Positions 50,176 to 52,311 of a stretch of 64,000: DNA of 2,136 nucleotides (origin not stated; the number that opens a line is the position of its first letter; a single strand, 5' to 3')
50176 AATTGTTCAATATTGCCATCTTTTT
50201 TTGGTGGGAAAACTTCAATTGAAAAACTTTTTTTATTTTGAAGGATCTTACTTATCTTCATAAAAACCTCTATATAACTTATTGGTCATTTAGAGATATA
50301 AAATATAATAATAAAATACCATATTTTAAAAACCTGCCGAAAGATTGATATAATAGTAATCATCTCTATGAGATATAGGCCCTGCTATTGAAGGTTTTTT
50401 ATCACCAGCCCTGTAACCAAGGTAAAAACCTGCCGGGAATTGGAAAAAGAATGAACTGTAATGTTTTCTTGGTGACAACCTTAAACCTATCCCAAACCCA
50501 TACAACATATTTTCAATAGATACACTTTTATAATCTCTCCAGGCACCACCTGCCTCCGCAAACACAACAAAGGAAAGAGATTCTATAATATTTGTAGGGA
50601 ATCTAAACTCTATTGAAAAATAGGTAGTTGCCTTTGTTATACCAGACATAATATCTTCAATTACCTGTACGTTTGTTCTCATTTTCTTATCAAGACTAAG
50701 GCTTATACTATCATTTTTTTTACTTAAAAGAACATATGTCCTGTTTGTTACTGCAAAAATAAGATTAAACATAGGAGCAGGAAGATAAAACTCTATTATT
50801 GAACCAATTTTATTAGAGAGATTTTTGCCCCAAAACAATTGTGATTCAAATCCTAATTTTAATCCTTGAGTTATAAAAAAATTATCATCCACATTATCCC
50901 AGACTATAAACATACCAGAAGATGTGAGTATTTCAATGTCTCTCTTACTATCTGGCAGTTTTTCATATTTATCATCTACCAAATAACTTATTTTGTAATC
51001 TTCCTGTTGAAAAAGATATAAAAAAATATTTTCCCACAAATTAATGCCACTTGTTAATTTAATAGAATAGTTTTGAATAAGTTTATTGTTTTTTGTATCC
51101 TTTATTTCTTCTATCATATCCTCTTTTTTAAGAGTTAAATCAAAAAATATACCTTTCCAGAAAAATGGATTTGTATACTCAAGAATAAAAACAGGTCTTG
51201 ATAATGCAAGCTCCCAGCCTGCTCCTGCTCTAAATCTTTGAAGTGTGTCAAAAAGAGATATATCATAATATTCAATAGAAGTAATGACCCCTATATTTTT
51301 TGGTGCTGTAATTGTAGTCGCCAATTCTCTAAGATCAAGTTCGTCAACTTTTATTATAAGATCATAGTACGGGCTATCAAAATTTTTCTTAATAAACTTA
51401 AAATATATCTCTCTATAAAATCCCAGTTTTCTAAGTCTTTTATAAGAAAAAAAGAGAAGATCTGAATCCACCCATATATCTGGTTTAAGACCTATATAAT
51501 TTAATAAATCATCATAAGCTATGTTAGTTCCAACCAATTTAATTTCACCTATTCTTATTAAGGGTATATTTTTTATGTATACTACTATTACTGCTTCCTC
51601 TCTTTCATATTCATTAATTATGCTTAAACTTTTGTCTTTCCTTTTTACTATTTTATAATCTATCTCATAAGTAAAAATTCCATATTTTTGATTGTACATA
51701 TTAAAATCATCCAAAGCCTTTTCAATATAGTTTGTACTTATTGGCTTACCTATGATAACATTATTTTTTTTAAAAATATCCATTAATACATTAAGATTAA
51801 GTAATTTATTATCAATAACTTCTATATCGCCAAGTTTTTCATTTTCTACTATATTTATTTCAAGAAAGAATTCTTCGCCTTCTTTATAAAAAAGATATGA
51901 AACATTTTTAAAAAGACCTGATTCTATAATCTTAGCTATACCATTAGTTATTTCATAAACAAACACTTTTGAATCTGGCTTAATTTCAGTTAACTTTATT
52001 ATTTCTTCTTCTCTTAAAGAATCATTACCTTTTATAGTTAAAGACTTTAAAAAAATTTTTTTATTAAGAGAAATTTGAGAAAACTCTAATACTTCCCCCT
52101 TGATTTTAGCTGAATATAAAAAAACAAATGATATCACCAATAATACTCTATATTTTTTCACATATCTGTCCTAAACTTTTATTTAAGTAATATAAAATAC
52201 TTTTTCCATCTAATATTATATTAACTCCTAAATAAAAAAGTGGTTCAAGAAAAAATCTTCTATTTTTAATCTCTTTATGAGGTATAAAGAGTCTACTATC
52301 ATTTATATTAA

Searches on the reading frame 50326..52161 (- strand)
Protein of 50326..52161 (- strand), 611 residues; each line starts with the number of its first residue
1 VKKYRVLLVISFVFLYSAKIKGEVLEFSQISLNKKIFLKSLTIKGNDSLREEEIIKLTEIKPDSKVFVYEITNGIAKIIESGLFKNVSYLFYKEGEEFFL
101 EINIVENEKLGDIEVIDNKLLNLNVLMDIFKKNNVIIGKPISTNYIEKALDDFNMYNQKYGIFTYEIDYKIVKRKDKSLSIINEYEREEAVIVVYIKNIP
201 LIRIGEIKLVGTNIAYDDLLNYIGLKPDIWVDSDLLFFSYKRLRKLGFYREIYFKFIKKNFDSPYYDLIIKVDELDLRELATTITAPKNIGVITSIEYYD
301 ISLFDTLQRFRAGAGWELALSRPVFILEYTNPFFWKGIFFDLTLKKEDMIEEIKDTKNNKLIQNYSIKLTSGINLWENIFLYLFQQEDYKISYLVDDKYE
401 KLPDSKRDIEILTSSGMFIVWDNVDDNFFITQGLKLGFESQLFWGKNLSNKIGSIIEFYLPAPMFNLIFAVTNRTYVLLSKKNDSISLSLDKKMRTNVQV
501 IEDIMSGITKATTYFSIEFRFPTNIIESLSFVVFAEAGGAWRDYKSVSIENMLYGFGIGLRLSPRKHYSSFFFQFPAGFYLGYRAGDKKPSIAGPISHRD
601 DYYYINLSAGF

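Call 3: search_protein_families(library=pfam, proteins=[window:50326-52161:-], max_evalue=0.1)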
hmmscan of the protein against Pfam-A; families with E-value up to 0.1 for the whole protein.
window:50326-52161:- (611 aa): 1 family
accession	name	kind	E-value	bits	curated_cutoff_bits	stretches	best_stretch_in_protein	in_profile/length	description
PF07244.20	POTRA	-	0.0048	18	21.3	1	203-274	2-78/79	Surface antigen variable number repeat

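Call 4: search_protein_families(library=ncbifam, proteins=[window:50326-52161:-], max_evalue=0.1)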
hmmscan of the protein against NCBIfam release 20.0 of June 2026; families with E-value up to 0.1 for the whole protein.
window:50326-52161:- (611 aa): 2 families
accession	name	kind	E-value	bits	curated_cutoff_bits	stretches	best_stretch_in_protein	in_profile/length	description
NF047779.1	Omp85_fam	subfamily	0.0093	15.5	200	1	528-563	360-395/423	Omp85 family outer membrane protein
NF058613.1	OMPAssmBamADein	equivalog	0.027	12.4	1050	1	511-562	768-822/857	outer membrane protein assembly factor BamA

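Call 9: find_homologous_proteins(query=window:50326-52161:-)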
Query window:50326-52161:- (611 aa): 7 proteins with E <= 0.001 among 8000 candidates.
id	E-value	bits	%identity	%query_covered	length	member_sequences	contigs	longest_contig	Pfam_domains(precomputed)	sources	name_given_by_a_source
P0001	0.0e+0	1337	100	100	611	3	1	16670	-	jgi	-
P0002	3.3e-255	866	62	100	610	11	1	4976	PF07244.21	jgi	-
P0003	7.0e-180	618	50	95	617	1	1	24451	PF07244.21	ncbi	-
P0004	1.0e-167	577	47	99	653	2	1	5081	-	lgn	-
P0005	1.1e-158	548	45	99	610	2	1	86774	PF07244.21,PF01103.30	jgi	jgi:outer membrane protein assembly factor BamA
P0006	2.5e-154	533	44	97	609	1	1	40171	PF07244.21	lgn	-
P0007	1.8e-152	527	43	98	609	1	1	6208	PF07244.21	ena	-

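Call 10: find_encoding_contigs(protein=P0005, flank=10000, max_places=3)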
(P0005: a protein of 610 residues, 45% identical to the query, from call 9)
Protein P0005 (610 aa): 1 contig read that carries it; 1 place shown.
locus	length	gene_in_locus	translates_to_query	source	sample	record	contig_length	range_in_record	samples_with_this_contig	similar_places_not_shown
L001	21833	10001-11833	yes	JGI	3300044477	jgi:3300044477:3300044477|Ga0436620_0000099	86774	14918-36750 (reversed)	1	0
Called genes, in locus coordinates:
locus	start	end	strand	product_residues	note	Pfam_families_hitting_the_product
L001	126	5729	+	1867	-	-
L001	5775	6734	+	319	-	PF00849:PseudoU_synth_2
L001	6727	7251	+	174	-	PF14385:DUF4416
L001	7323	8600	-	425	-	-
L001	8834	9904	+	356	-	PF13167:GTP-bdg_N, PF16360:GTP-bdg_M, PF03193:RsgA_GTPase (faint), PF00009:GTP_EFTU (faint), PF02421:FeoB_N (weak), PF01926:MMR_HSR1, PF16897:MMR_HSR1_Xtn (weak)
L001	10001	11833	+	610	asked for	PF07244:POTRA (faint), PF01103:Omp85 (faint)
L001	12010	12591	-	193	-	-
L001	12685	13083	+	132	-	-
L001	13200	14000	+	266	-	-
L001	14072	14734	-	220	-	PF13505:OMP_b-brl (weak)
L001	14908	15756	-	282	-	PF00669:Flagellin_N, PF00700:Flagellin_C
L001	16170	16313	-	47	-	-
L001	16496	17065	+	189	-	-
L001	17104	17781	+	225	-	PF13484:Fer4_16 (weak)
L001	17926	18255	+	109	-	PF04993:TfoX_N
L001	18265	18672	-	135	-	-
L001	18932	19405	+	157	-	PF13787:HXXEE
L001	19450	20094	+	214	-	PF00877:NLPC_P60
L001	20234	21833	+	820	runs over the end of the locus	PF00133:tRNA-synt_1, PF01921:tRNA-synt_1f (faint), PF01406:tRNA-synt_1e (faint), PF09334:tRNA-synt_1g, PF13603:tRNA-synt_1_2, PF00133:tRNA-synt_1, PF09334:tRNA-synt_1g, PF08264:Anticodon_1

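Call 11: find_encoding_contigs(protein=P0003, flank=10000, max_places=3)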
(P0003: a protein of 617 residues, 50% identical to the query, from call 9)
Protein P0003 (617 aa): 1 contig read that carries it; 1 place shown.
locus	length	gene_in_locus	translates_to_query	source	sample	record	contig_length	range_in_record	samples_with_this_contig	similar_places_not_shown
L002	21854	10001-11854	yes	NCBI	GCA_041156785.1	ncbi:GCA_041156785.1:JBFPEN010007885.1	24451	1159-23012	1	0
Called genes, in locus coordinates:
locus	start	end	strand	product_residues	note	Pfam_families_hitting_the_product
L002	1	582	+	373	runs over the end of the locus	-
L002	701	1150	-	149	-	PF03748:FliL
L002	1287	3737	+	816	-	-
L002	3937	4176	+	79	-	PF02583:Trns_repr_metal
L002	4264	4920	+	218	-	PF09851:SHOCT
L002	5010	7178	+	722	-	PF00403:HMA, PF00122:E1-E2_ATPase, PF00702:Hydrolase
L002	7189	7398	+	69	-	PF00403:HMA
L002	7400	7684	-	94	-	-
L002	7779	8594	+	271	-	-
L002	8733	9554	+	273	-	-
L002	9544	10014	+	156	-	PF01288:HPPK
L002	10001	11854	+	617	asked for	PF07244:POTRA (faint)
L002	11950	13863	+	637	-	PF13185:GAF_2 (faint), PF07228:SpoIIE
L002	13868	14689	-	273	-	PF00459:Inositol_P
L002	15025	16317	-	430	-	PF12796:Ank_2, PF13637:Ank_4 (weak), PF00023:Ank, PF13857:Ank_5, PF00023:Ank (weak), PF13637:Ank_4, PF12796:Ank_2, PF12796:Ank_2, +2 more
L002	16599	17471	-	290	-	PF01063:Aminotran_4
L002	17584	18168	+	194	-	PF02525:Flavodoxin_2 (weak), PF03358:FMN_red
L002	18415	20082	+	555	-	PF00015:MCPsignal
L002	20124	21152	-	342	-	PF07502:MANEC (faint), PF00024:PAN_1 (faint), PF08276:PAN_2 (faint), PF14295:PAN_4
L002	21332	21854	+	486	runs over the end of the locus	-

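Call 12: find_encoding_contigs(protein=P0006, flank=10000, max_places=3)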
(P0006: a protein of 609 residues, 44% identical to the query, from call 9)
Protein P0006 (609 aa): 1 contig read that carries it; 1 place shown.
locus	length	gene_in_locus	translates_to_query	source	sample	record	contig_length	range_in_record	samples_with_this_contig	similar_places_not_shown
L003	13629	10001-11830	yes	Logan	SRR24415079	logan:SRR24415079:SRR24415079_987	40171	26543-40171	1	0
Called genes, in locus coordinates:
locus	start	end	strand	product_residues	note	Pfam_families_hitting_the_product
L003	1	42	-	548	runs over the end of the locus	PF13385:Laminin_G_3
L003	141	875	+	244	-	PF04474:DUF554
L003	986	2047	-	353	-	PF03924:CHASE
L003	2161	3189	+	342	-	PF00581:Rhodanese, PF26341:AAA_SelU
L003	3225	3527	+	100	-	PF07876:Dabb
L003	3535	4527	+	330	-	PF01207:Dus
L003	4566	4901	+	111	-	-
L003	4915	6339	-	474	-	PF00023:Ank (faint), PF12796:Ank_2 (weak), PF13606:Ank_3 (faint), PF13637:Ank_4 (faint), PF13857:Ank_5 (faint), PF12796:Ank_2 (weak)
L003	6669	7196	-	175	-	-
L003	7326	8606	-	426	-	-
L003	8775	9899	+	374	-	PF13167:GTP-bdg_N, PF16360:GTP-bdg_M, PF03193:RsgA_GTPase (faint), PF01926:MMR_HSR1, PF02421:FeoB_N (weak)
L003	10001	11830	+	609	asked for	PF07244:POTRA (faint)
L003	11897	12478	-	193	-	-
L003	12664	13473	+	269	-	-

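Call 14: find_related_loci(query=A1, collection=genome_contigs, flank=10000)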
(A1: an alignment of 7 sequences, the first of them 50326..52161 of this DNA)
Query A1 (611 aa) in genome_contigs; peptide patterns used: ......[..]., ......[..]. (x = any residue, [..] = any of these).
168 stretches matched a pattern, but none encodes a relative of the query by tblastn (E <= 1e-3).

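Call 16: search_solved_structures(query=A1, max_evalue=10, show_alignments=2)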
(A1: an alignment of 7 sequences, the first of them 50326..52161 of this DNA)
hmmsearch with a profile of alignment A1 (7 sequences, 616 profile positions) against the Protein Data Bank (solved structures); distinct sequences matched with E-value up to 10: 48.
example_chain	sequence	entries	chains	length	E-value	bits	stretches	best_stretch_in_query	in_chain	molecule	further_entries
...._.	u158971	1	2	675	3.1e-11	45.5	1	13-125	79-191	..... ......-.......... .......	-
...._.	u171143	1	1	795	4.6e-06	28.5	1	31-168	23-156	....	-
9pxg_A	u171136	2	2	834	8.1e-06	27.7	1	32-168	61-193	Outer membrane protein assembly factor BamA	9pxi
3efc_A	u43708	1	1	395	3.4e-05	25.6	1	33-150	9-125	Outer membrane protein assembly factor yaeT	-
9cmw_A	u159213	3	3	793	3.7e-05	25.5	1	32-162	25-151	Outer membrane protein assembly factor BamA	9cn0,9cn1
4k3b_A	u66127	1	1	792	3.8e-05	25.4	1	32-162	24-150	Outer membrane protein assembly factor BamA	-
9p1u_A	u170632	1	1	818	7.9e-05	24.4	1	27-150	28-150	Outer membrane protein assembly factor BamA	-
5or1_A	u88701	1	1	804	0.0001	24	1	33-150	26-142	Outer membrane protein assembly factor BamA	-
9mge_A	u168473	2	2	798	0.00012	23.8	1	29-150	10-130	Outer membrane protein assembly factor BamA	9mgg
7ye4_A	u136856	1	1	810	0.00027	22.6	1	33-150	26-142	Outer membrane protein assembly factor BamA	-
8bnz_A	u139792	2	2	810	0.00027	22.6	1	33-150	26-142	Outer membrane protein assembly factor BamA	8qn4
8adg_A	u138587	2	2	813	0.00028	22.6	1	33-150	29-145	Outer membrane protein assembly factor BamA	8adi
7r1w_A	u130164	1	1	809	0.00028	22.6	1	33-150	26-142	Outer membrane protein assembly factor BamA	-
7ye6_A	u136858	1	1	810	0.00028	22.6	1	33-150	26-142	Outer membrane protein assembly factor BamA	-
6v05_A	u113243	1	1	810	0.00028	22.6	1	33-150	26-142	Outer membrane protein assembly factor BamA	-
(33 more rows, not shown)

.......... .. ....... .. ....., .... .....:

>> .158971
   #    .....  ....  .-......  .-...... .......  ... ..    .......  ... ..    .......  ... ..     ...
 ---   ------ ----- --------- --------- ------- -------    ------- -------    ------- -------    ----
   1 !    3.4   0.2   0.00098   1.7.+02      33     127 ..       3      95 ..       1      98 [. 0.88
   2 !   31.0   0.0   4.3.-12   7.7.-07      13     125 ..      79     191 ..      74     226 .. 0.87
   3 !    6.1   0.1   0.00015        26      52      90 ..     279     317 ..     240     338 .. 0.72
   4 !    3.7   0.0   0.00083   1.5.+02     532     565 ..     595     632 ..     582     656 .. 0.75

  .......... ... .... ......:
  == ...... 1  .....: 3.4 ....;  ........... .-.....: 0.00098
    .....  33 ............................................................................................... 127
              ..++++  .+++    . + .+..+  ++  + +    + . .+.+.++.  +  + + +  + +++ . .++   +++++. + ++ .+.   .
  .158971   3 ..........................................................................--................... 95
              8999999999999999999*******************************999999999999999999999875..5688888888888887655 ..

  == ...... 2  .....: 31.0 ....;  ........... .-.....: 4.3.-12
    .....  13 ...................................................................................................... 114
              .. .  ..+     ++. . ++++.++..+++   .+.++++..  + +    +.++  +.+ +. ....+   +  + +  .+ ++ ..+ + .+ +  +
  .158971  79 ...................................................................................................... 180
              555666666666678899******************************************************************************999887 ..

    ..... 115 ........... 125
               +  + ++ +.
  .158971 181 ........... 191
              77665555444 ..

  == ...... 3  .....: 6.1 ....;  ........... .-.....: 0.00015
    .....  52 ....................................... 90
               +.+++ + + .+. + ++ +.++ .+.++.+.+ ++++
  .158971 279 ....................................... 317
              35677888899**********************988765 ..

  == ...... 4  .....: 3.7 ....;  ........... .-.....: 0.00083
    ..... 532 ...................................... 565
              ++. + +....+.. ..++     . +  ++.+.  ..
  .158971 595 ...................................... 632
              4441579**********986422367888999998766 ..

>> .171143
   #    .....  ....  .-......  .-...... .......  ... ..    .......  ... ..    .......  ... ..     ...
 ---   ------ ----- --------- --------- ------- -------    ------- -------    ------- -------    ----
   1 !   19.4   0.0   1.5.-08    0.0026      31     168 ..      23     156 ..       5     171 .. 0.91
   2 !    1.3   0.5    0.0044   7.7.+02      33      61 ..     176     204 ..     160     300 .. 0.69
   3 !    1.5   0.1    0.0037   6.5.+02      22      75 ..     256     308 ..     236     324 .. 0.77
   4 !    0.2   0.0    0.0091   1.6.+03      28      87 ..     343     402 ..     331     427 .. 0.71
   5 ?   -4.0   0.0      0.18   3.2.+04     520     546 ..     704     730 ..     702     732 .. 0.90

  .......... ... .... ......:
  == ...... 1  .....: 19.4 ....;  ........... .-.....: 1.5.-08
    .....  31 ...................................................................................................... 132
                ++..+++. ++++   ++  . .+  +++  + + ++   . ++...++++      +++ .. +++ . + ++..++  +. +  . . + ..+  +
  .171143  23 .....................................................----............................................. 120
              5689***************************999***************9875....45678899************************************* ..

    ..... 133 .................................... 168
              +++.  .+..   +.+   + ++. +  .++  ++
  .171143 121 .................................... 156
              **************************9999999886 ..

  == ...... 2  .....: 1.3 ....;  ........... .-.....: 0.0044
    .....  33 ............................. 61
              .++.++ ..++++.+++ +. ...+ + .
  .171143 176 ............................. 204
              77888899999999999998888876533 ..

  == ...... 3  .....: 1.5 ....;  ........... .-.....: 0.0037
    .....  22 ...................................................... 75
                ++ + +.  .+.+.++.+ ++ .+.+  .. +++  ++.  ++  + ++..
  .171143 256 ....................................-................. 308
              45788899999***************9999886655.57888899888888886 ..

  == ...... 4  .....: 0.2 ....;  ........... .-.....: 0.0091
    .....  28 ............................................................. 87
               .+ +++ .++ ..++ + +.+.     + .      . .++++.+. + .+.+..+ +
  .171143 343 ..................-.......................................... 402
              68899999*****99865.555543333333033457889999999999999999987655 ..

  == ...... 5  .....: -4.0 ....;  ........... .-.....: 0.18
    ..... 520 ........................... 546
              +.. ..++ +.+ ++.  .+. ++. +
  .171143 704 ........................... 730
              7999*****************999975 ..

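Call 21: find_encoding_contigs(protein=P0002, flank=10000, max_places=3)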
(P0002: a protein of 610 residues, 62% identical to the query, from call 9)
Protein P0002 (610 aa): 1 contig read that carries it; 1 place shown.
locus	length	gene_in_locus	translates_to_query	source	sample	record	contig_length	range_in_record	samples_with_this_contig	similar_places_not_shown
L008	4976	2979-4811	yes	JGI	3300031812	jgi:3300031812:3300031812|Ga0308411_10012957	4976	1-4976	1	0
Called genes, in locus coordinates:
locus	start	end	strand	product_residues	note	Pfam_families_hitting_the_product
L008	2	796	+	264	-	?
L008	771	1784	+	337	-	-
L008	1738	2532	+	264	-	-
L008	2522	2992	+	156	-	PF01288:HPPK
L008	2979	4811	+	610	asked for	PF07244:POTRA (faint)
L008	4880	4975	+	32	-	?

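Call 27: search_protein_representatives(alignment_id=A1)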
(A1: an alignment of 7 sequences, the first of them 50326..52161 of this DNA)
Query: 7 sequences, 616 profile positions. Proteins with E-value up to 0.001 (for the whole library): 472; up to 1e-10: 26; up to 1e-30: 14. The best 150 are listed.
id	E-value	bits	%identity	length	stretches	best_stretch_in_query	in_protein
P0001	2.0e-294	994.2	-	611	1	1-616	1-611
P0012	1.4e-258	875.8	-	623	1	1-616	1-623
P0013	5.0e-134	464.4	-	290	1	329-616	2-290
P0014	8.4e-116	404.2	-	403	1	5-384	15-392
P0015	3.8e-92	326.1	-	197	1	420-616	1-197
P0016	2.5e-87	310.2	-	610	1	4-616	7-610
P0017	2.0e-78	280.7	-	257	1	1-251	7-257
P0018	1.4e-74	268.0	-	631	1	17-616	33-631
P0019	2.4e-74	267.3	-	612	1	23-616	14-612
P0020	9.8e-60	219.0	-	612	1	20-616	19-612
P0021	2.9e-58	214.2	-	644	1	30-616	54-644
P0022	2.4e-53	197.9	-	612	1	32-616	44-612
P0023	5.8e-44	166.9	-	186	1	8-154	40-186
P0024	1.1e-31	126.4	-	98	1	497-591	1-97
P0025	7.0e-26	107.2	-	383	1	7-371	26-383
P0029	6.2e-13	64.4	-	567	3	4-163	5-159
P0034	8.4e-11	57.4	-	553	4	519-568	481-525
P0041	3.9e-10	55.2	-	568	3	33-129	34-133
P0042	4.1e-10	55.1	-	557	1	33-306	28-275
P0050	1.6e-09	53.1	-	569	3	205-374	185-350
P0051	3.5e-09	52.0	-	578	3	32-171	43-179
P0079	6.9e-08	47.8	-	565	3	25-156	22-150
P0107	4.6e-07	45.0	-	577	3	531-569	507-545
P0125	1.3e-06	43.5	-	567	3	532-568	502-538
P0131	1.6e-06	43.2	-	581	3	23-163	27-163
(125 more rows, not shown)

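Call 28: predict_structure(alignment_id=A1)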
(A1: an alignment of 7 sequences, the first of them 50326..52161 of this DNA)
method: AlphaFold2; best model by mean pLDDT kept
length: 611 residues; sequences in the alignment: 7
mean_pLDDT: 61.8   pTM: 0.39
mean pLDDT of the five models: 61.8, 57.3, 56.5, 48.6, 45.5
residues with pLDDT >= 90: 0; 70-90: 251; 50-70: 174; < 50: 186
segments of 3 or more residues with pLDDT < 50: 15-21, 176-186, 275-308, 312-314, 316-322, 332-336, 353-356, 424-430, 464-467, 482-509, 511-513, 538-558, 564-611
pLDDT, mean of each block of 10 residues (from residue 1): 55 50 68 83 83 85 85 86 85 83 86 77 82 83 85 79 77 50 50 78 85 73 81 79 62 80 76 50 26 38 42 42 53 51 63 52 69 64 73 70 72 70 47 67 57 66 50 60 47 38 38 53 55 55 40 48 46 37 37 27 24 24
secondary structure, 60 per line:
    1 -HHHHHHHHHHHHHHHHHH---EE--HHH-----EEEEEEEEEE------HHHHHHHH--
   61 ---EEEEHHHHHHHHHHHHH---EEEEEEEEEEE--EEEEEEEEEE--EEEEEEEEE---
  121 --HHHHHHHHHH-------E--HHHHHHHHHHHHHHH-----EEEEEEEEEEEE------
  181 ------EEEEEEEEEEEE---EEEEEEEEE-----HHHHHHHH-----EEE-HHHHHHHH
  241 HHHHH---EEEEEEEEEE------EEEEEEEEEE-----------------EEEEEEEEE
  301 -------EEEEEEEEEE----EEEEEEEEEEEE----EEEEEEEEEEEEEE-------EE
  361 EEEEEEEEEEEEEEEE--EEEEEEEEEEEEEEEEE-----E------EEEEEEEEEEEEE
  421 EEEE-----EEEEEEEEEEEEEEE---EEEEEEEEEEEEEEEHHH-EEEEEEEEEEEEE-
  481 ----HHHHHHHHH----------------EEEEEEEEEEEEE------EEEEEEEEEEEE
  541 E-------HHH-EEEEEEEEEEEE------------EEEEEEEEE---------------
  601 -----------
elements in order: H2-19 E35-44 H51-58 E64-67 H68-80 E84-94 E97-106 E109-117 H123-132 H143-157 E163-174 E187-198 E202-210 H216-223 E229-231 H233-245 E249-258 E265-274 E292-300 E308-317 E322-333 E338-351 E359-376 E379-395 E408-424 E430-444 E448-462 E467-479 H485-493 E510-522 E529-541 E553-564 E577-585

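Call 29: find_encoding_contigs(protein=P0022, flank=10000, max_places=3)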
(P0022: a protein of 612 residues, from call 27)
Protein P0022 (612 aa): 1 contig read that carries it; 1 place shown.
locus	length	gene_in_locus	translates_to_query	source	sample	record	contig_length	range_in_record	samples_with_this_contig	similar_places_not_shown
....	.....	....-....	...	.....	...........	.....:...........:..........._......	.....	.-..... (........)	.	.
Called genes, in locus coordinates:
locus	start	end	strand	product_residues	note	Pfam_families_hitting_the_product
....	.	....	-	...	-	?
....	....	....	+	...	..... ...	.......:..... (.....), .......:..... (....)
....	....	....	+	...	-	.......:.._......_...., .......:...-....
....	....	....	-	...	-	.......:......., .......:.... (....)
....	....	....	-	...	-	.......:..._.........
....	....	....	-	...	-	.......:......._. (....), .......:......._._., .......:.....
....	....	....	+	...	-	-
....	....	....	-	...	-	-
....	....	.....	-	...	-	?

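Call 33: find_encoding_contigs(protein=P0016, flank=8000, max_places=2)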
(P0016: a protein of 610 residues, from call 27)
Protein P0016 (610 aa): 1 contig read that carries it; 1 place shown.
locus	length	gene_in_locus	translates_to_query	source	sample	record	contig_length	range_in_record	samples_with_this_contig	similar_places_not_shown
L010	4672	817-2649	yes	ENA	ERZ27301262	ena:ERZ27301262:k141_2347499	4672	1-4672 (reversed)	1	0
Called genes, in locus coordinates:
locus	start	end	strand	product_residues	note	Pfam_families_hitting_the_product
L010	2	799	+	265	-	?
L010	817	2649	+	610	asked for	PF07244:POTRA (faint)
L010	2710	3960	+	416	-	PF03781:FGE-sulfatase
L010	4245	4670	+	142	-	?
